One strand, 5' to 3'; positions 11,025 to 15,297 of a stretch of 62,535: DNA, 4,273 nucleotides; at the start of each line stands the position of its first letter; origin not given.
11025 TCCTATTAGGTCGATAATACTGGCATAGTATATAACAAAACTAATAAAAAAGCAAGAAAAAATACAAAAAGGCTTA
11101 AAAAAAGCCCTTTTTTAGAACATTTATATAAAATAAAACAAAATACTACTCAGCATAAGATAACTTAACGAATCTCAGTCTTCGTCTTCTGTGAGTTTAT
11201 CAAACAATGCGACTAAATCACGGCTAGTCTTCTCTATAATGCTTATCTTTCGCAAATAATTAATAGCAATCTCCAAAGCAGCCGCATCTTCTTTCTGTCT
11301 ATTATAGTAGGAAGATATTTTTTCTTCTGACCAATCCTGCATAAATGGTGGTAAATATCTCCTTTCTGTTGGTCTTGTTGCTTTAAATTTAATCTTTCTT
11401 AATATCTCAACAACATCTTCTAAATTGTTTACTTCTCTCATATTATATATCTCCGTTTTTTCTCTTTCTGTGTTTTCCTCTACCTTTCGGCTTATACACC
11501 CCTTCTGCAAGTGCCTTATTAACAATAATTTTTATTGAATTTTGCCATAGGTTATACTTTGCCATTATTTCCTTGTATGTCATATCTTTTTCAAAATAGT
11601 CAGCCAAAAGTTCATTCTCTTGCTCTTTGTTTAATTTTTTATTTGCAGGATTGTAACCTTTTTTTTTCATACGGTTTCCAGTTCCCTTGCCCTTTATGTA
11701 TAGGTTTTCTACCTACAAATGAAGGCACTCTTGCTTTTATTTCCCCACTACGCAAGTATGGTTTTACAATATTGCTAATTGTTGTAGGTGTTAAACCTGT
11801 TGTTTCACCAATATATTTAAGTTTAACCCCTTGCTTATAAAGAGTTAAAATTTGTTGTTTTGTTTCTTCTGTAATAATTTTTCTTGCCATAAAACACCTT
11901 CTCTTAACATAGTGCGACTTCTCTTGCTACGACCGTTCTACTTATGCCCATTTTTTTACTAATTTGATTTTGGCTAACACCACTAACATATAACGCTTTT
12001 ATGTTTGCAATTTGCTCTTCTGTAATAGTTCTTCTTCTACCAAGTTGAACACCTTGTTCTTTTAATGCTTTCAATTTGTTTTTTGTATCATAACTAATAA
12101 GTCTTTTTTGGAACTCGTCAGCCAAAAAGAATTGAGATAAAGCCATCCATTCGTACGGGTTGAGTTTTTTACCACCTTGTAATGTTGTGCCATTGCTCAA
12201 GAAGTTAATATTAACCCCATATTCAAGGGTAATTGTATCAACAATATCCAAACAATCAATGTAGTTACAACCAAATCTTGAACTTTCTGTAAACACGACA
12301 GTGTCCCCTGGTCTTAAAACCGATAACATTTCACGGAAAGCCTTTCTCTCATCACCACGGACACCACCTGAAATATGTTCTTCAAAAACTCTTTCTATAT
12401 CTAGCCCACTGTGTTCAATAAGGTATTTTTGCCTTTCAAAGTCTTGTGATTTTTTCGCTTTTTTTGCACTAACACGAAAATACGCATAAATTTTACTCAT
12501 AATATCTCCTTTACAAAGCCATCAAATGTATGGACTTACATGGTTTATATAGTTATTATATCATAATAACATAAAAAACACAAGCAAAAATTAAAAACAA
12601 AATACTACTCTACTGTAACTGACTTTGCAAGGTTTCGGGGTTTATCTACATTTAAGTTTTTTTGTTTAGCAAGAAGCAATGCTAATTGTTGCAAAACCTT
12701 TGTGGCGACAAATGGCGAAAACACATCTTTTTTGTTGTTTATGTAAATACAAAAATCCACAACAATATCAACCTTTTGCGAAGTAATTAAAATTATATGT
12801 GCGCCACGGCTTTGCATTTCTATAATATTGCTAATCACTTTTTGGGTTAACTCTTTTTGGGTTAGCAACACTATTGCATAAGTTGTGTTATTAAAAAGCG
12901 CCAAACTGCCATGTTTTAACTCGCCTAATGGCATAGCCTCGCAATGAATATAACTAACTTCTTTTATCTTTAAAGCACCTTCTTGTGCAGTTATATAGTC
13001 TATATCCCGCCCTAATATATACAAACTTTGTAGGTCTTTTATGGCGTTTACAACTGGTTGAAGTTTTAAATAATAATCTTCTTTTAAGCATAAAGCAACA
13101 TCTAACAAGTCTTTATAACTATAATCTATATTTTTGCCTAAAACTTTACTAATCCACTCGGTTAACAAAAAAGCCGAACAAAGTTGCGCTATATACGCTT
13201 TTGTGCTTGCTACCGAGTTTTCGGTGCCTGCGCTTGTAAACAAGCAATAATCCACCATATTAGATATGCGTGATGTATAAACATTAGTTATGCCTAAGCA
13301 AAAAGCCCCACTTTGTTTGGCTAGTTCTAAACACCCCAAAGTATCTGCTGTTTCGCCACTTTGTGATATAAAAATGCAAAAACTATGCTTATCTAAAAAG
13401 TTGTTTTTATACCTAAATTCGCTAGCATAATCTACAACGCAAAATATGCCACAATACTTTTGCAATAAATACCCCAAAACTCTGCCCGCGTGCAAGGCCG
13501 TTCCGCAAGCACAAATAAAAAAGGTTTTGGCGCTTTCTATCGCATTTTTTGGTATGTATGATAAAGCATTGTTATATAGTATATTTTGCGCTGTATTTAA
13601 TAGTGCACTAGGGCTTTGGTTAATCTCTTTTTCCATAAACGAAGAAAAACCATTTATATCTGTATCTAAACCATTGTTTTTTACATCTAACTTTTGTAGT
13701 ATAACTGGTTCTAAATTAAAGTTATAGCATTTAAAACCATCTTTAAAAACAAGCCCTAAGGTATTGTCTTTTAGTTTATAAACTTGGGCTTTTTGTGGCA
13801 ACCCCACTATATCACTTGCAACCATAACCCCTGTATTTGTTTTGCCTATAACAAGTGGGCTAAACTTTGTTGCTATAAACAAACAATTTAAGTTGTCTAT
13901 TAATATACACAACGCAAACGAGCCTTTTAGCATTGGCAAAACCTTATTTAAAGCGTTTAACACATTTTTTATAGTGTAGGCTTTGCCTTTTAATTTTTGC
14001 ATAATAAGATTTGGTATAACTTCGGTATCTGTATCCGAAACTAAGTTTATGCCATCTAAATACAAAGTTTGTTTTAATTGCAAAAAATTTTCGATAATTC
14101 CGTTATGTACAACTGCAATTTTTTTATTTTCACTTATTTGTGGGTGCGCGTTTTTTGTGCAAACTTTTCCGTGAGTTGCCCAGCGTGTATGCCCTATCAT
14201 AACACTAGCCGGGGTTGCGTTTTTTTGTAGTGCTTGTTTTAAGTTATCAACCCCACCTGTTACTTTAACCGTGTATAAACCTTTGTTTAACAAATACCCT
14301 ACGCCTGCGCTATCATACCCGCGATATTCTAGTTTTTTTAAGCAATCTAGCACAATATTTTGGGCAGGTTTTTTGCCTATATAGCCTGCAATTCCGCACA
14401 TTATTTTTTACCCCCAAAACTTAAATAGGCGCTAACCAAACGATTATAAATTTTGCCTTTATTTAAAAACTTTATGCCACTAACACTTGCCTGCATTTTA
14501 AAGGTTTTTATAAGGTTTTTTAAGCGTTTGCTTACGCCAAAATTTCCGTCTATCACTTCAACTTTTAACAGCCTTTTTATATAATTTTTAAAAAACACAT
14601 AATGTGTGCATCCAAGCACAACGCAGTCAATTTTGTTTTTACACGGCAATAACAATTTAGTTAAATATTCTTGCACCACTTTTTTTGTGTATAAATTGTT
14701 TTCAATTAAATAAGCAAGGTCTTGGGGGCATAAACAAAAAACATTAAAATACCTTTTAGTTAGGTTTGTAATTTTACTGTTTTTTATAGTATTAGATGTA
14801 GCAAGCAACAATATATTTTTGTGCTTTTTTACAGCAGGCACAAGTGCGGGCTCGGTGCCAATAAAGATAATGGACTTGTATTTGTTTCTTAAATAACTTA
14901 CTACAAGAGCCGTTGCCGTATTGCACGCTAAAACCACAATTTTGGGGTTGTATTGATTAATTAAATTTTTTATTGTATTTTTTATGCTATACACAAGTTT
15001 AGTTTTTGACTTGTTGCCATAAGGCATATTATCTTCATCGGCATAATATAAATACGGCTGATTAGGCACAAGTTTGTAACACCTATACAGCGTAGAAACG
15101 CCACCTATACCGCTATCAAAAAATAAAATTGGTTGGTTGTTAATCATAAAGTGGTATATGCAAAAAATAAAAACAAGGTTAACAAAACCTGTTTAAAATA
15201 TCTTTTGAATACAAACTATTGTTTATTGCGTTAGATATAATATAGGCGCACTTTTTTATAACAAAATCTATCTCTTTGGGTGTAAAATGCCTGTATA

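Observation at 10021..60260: A palindromic word (core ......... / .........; full form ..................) is heavily over-represented in genes and intergenic DNA: a possible uptake-sequence-like or REP-like genomic signal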

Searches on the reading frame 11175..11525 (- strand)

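Call 17: search_protein_families(library=pfam, proteins=[window:11175-11525:-])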
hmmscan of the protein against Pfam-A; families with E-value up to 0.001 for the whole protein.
window:11175-11525:- (116 aa): 0 families

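Call 66: search_protein_families(library=pfam, max_evalue=0.1, proteins=[window:11175-11525:-])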
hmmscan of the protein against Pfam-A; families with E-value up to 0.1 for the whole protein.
window:11175-11525:- (116 aa): 1 family
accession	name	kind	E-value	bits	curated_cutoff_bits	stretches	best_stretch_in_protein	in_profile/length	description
PF02934.20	GatB_N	-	0.031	13.9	23.4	1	15-82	198-256/277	GatB/GatE catalytic domain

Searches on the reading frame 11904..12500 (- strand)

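Call 17: search_protein_families(library=pfam, proteins=[window:11904-12500:-])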
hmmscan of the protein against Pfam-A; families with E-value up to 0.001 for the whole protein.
window:11904-12500:- (198 aa): 3 families
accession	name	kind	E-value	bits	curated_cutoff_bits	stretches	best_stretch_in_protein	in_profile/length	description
PF00239.26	Resolvase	-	9.7e-20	71.6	23.3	1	4-151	1-144/145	Resolvase, N terminal domain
PF02796.21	HTH_7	-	2.3e-05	24.9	23.8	1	154-189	1-36/45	Helix-turn-helix domain of resolvase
PF13936.12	HTH_38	-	8.2e-05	22.7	27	1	156-195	2-41/44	Helix-turn-helix domain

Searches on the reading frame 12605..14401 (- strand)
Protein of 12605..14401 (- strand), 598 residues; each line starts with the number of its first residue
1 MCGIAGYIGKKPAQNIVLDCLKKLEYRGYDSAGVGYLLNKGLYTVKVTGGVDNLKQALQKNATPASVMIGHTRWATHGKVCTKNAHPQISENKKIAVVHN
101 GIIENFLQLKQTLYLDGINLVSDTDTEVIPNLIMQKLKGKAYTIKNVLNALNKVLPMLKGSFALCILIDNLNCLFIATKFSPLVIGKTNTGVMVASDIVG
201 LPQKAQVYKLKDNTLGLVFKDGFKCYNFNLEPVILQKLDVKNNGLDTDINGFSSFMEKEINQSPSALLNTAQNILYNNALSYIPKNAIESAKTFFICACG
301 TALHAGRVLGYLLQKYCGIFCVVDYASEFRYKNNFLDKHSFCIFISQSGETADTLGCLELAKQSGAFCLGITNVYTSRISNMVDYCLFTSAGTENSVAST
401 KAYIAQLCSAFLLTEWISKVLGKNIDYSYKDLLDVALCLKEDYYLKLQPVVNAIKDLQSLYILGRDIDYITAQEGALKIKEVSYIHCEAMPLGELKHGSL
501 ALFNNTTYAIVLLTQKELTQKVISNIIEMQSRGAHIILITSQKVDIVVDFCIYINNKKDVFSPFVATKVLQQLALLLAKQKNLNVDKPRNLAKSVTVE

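Call 17: search_protein_families(library=pfam, proteins=[window:12605-14401:-])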
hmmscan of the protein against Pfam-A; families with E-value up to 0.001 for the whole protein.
window:12605-14401:- (598 aa): 4 families
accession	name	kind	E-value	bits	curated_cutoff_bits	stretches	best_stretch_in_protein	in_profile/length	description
PF01380.27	SIS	-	1.4e-38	132.1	25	2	288-410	2-125/131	SIS domain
PF13522.11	GATase_6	-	3.1e-16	60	27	1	63-197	8-130/130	Glutamine amidotransferase domain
PF13537.11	GATase_7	-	3e-12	47.1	25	1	82-200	10-120/123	Glutamine amidotransferase domain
PF13230.11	GATase_4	-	1.3e-06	28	23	1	57-163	63-171/272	Glutamine amidotransferases class-II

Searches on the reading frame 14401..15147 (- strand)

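Call 17: search_protein_families(library=pfam, proteins=[window:14401-15147:-])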
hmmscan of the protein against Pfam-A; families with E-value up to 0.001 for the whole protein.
window:14401-15147:- (248 aa): 1 family
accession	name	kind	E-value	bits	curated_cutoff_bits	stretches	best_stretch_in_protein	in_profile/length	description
PF01177.27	Asp_Glu_race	-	8.4e-10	39.2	31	1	37-201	35-203/211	Asp/Glu/Hydantoin racemase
